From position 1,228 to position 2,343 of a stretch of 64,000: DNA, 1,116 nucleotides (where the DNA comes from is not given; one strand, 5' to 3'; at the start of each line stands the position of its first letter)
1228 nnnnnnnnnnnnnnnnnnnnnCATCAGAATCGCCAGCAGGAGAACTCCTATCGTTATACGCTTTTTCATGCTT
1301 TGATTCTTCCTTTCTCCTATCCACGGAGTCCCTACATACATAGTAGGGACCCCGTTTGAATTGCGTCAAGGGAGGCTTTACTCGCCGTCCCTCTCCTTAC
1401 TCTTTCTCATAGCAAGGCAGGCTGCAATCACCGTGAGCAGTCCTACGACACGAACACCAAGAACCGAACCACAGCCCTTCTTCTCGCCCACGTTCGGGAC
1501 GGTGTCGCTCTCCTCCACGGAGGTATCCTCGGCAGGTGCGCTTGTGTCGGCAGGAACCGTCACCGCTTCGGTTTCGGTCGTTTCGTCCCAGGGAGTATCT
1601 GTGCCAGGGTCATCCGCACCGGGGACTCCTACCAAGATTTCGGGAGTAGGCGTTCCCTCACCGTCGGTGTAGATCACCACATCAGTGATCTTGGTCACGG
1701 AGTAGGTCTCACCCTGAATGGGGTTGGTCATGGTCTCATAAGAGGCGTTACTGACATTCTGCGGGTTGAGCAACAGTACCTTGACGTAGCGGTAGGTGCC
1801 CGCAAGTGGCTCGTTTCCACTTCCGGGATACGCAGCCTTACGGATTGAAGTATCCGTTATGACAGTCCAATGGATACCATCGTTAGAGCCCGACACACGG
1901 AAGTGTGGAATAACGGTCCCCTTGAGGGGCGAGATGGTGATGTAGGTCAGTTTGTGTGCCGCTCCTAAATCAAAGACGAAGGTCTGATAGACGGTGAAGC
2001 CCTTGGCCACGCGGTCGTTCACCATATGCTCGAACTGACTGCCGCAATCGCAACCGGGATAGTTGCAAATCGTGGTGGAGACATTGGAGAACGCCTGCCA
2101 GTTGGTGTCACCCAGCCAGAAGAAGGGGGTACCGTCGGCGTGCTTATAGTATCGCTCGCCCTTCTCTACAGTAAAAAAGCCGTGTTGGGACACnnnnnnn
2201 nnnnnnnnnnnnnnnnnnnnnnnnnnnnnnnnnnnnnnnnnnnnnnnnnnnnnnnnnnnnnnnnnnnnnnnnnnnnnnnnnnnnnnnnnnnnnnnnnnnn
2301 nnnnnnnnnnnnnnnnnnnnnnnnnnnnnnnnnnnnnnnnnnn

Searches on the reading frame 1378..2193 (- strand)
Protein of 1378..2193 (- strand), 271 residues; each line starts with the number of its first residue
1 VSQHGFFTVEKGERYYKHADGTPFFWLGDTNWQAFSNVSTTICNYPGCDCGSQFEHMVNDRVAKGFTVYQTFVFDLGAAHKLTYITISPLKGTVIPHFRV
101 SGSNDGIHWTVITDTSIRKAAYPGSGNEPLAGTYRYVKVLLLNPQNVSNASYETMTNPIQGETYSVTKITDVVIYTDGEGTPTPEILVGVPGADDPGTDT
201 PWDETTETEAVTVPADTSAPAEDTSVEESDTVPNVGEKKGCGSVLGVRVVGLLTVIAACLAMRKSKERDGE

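Call 42: search_protein_families(library=pfam, proteins=[window:1378-2193:-], max_evalue=0.001)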
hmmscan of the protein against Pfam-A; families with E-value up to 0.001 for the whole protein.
window:1378-2193:- (271 aa): 2 families
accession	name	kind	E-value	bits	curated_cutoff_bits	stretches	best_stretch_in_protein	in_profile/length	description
PF13204.13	Apiosidase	-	3.8e-13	50.2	26.5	1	11-74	2-54/320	Apiosidase-like, catalytic domain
PF00754.31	F5_F8_type_C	-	1.2e-05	25.9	28.2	1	70-143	35-114/127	F5/8 type C domain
